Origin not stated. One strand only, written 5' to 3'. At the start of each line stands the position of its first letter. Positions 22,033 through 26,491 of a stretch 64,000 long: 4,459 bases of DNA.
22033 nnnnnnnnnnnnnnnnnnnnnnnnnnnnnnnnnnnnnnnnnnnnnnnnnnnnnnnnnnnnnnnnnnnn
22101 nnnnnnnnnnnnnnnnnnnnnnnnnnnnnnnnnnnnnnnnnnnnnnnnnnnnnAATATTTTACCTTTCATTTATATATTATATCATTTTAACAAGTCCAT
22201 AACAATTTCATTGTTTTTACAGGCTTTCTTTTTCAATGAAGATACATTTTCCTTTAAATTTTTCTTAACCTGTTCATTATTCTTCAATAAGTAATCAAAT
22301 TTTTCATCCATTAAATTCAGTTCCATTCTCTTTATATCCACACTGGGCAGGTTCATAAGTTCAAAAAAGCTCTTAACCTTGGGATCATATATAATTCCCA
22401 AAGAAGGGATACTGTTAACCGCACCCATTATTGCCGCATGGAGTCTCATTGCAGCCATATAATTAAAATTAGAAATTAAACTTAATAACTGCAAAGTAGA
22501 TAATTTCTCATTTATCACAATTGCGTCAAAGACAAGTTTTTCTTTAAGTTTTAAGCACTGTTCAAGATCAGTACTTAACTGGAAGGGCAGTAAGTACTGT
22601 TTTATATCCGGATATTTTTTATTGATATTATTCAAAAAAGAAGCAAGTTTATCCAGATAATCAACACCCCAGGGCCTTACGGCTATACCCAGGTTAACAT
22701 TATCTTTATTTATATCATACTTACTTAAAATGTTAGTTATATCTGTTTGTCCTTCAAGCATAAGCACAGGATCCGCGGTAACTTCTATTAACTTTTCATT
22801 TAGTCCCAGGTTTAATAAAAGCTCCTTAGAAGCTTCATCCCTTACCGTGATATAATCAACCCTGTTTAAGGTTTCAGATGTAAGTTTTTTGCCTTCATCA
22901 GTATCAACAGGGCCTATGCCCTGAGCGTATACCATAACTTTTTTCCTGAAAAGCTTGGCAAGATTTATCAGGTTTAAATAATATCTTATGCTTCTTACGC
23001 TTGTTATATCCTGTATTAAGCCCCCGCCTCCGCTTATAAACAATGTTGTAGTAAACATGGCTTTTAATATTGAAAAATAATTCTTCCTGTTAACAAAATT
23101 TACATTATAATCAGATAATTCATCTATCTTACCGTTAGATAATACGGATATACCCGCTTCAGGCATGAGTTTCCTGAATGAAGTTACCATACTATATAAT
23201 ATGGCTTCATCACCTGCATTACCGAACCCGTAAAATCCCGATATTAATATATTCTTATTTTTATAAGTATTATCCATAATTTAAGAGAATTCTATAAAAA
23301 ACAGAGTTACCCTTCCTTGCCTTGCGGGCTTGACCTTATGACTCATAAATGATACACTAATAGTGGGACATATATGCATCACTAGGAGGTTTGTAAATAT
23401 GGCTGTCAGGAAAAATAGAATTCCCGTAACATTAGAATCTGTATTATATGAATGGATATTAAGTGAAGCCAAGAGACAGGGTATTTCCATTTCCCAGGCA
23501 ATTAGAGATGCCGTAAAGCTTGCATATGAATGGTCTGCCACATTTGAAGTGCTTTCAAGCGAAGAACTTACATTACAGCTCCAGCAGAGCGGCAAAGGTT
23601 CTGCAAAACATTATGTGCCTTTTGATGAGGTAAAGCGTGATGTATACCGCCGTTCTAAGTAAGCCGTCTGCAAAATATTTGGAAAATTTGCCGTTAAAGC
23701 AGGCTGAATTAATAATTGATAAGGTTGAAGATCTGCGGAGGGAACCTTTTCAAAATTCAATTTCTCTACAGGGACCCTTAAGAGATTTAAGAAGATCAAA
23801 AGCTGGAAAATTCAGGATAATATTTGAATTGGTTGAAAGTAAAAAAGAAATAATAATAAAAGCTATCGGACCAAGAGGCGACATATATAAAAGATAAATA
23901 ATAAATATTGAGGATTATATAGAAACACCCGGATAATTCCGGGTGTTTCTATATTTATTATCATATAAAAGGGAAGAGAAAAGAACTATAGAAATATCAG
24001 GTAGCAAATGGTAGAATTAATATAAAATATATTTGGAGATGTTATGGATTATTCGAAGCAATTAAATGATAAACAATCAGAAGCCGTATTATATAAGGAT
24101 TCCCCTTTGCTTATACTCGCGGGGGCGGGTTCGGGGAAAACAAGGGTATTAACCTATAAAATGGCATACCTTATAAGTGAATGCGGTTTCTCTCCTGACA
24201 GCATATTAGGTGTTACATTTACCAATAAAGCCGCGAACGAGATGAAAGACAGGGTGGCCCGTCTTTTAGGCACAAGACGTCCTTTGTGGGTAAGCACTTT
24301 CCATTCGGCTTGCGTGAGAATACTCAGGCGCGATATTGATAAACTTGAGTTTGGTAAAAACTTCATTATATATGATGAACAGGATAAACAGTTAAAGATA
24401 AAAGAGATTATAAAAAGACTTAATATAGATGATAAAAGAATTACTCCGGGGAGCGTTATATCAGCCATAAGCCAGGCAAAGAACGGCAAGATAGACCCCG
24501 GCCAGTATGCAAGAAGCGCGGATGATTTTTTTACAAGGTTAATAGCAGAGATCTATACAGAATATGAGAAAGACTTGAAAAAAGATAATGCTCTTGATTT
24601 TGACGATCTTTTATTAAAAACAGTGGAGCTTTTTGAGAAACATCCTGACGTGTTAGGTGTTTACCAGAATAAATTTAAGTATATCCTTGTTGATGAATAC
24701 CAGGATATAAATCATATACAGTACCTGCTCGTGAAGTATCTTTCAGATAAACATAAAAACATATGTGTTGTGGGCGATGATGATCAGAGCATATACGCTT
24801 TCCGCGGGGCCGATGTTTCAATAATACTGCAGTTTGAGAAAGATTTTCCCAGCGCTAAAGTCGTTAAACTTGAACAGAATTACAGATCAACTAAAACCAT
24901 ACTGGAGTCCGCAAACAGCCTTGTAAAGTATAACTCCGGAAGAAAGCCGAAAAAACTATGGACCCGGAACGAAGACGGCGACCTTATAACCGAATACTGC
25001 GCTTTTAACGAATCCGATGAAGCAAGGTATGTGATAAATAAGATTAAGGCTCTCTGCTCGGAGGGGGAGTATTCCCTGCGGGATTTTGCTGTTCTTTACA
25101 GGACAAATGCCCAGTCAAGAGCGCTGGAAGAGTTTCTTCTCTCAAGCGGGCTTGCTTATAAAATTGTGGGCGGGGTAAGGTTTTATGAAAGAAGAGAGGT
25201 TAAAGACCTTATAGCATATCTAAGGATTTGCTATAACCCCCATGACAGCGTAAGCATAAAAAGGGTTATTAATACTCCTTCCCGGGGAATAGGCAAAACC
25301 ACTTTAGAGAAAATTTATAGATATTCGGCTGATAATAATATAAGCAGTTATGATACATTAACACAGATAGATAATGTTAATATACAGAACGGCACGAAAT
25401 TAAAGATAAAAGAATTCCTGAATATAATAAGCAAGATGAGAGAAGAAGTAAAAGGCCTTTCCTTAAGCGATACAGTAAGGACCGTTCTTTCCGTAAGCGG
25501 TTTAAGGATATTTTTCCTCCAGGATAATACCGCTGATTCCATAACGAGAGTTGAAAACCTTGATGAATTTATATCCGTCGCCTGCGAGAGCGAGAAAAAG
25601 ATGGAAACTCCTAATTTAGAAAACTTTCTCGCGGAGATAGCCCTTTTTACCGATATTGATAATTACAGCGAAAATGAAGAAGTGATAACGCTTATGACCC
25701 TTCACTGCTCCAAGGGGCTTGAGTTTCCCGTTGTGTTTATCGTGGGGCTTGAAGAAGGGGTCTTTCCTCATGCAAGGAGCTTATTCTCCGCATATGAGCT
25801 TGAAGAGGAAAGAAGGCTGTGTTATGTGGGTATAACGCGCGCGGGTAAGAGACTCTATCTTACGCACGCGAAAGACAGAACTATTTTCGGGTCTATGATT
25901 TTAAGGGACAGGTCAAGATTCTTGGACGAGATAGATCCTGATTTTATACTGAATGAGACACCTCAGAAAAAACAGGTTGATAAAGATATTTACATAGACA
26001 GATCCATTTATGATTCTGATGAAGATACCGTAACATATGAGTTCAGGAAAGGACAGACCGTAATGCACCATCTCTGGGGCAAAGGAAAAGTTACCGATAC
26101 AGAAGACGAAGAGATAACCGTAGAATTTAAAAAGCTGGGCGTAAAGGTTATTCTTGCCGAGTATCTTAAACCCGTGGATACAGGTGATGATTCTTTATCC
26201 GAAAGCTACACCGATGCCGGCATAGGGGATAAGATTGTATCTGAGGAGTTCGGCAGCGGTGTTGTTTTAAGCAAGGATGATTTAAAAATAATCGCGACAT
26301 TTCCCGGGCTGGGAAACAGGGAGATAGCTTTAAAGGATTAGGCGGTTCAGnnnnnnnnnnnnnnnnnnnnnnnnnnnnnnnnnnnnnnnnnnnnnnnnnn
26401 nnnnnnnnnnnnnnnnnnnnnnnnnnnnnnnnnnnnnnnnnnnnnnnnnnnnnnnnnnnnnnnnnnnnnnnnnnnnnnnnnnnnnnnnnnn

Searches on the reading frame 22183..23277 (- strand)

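Call 10: search_protein_families(library=pfam, proteins=[window:22183-23277:-], max_evalue=0.00001)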
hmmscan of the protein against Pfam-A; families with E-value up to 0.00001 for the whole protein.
window:22183-23277:- (364 aa): 1 family
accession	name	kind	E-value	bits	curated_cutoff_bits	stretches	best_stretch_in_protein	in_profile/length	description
PF04230.19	PS_pyruv_trans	-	1.7e-39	136.8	25.3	1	20-299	1-280/280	Polysaccharide pyruvyl transferase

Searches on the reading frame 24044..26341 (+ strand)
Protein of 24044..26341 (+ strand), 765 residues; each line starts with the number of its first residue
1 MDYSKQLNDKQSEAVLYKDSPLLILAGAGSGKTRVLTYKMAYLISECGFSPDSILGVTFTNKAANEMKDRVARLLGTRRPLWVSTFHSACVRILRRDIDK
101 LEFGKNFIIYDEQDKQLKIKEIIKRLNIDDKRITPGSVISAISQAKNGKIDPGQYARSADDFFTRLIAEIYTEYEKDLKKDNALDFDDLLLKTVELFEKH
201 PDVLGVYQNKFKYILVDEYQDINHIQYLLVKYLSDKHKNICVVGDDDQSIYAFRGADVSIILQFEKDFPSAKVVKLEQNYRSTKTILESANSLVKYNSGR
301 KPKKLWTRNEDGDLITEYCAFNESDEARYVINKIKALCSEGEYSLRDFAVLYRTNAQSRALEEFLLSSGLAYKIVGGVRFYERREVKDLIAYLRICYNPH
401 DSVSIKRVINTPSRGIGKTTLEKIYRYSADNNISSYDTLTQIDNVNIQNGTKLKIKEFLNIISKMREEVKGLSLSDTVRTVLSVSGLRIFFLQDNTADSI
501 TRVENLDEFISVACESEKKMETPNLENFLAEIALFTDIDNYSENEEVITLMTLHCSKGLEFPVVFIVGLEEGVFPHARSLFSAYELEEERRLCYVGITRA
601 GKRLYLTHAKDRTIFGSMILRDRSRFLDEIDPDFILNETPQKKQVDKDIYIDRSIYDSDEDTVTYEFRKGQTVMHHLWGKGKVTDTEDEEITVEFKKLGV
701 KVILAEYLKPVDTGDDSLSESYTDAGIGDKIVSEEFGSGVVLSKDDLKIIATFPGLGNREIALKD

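Call 10: search_protein_families(library=pfam, proteins=[window:24044-26341:+], max_evalue=0.00001)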
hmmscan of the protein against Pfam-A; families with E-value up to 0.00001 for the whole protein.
window:24044-26341:+ (765 aa): 6 families
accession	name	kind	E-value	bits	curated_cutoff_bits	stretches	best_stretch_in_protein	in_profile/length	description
PF00580.27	UvrD-helicase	-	1.6e-94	317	23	1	7-269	1-271/271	UvrD/REP helicase N-terminal domain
PF13361.12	UvrD_C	-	9.3e-78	262.5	25.6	1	274-610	1-349/350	UvrD-like helicase C-terminal domain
PF13245.12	AAA_19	-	4.2e-23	82.4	25.1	1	11-254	1-134/134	AAA domain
PF13538.12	UvrD_C_2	-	2.7e-09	37.2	27.4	1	549-606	3-51/52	UvrD-like helicase C-terminal domain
PF21196.3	PcrA_UvrD_tudor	-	7.1e-07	29.4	23.9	0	670-707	2-43/48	PcrA/UvrD tudor domain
PF13604.12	AAA_30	-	2.6e-06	27.7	27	0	6-71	1-66/191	AAA domain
